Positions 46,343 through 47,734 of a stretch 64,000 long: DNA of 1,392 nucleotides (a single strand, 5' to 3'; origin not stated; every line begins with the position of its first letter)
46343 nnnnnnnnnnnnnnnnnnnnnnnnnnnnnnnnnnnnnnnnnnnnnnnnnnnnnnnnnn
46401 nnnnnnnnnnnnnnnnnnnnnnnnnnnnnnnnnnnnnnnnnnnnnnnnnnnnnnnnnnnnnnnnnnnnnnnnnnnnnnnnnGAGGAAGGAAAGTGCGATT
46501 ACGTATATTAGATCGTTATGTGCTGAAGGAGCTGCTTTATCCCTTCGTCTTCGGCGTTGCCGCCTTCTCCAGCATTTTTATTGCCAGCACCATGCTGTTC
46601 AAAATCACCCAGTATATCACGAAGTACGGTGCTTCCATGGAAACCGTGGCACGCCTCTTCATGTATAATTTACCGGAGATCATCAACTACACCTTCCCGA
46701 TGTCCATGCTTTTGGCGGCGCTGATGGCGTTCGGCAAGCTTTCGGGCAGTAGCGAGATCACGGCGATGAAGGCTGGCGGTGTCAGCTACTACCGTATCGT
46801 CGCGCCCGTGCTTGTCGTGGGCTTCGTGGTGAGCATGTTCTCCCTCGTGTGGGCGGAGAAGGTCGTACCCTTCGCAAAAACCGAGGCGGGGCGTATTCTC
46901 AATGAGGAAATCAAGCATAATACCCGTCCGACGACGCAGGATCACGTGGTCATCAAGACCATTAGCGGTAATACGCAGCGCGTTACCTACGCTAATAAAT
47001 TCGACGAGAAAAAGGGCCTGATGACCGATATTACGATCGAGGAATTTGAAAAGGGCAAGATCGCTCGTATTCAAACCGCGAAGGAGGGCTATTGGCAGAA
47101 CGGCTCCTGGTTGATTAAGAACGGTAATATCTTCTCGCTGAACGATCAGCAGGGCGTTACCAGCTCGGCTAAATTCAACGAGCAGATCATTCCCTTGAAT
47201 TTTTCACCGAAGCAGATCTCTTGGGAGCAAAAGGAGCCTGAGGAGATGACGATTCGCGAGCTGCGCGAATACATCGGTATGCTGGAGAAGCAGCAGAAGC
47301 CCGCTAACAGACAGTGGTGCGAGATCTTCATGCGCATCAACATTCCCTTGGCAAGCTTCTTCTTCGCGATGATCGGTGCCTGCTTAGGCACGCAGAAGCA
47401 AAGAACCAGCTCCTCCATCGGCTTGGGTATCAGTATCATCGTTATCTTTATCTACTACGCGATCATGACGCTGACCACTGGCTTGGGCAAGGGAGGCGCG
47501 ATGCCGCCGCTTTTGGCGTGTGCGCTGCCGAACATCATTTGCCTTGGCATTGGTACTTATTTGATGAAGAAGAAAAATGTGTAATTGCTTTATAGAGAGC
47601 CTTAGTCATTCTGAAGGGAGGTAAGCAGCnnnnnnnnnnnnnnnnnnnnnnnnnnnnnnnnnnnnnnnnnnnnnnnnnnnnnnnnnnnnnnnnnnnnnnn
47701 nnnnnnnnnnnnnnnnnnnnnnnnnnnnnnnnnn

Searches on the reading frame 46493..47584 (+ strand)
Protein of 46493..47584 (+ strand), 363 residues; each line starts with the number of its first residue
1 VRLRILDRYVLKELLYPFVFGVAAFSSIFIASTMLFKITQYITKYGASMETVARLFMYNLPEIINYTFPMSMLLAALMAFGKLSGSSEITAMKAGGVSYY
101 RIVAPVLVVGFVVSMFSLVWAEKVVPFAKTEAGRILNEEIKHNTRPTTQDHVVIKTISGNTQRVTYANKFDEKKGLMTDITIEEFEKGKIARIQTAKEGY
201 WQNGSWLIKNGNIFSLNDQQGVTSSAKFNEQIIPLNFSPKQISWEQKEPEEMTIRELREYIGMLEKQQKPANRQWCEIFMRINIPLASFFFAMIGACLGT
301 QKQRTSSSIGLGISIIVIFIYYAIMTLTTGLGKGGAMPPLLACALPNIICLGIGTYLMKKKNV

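Call 67: search_protein_families(library=ncbifam, proteins=[window:46493-47584:+], max_evalue=0.00001)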
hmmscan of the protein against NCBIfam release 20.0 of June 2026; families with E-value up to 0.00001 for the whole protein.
window:46493-47584:+ (363 aa): 2 families
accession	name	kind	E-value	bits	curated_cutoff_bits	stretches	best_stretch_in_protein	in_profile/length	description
TIGR04408.1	LptG_lptG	equivalog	3.9e-69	233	240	1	5-360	1-350/351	LPS export ABC transporter permease LptG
TIGR04407.1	LptF_YjgP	equivalog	4.6e-49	167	230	1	5-358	1-345/347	LPS export ABC transporter permease LptF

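Call 68: find_homologous_proteins(query=window:46493-47584:+, max_evalue=1e-20)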
Query window:46493-47584:+ (363 aa): 933 proteins with E <= 1e-20 among 4981 candidates; the best 120 are listed.
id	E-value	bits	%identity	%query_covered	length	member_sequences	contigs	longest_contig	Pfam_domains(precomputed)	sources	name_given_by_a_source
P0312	1.2e-221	753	91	100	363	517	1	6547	PF03739.20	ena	-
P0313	1.7e-214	729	88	100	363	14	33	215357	PF03739.20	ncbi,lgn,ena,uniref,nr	ncbi:LptF/LptG family permease [uncultured Phascolarctobacterium sp.]|uniref:LptF/LptG family permea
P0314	2.9e-213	725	87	100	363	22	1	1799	PF03739.20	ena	-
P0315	1.6e-212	723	87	100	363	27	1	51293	PF03739.20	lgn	-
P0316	1.0e-211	720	87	100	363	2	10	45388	PF03739.20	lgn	-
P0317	5.7e-211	718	87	100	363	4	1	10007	PF03739.20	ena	-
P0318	4.6e-209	712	86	100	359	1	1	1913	PF03739.20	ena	-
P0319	5.2e-209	711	87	100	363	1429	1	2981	PF03739.20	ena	-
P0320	1.0e-208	710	87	100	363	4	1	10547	PF03739.20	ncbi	-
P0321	1.7e-208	710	85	100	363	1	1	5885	PF03739.20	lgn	-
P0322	4.3e-205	699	84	100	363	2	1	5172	PF03739.20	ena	-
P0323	8.4e-203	691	83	99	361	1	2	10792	PF03739.20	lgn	-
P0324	3.9e-202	689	83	100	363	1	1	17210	PF03739.20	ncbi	-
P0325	8.6e-201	684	83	100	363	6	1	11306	PF03739.20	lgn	-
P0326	3.6e-198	676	82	100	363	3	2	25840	PF03739.20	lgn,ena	-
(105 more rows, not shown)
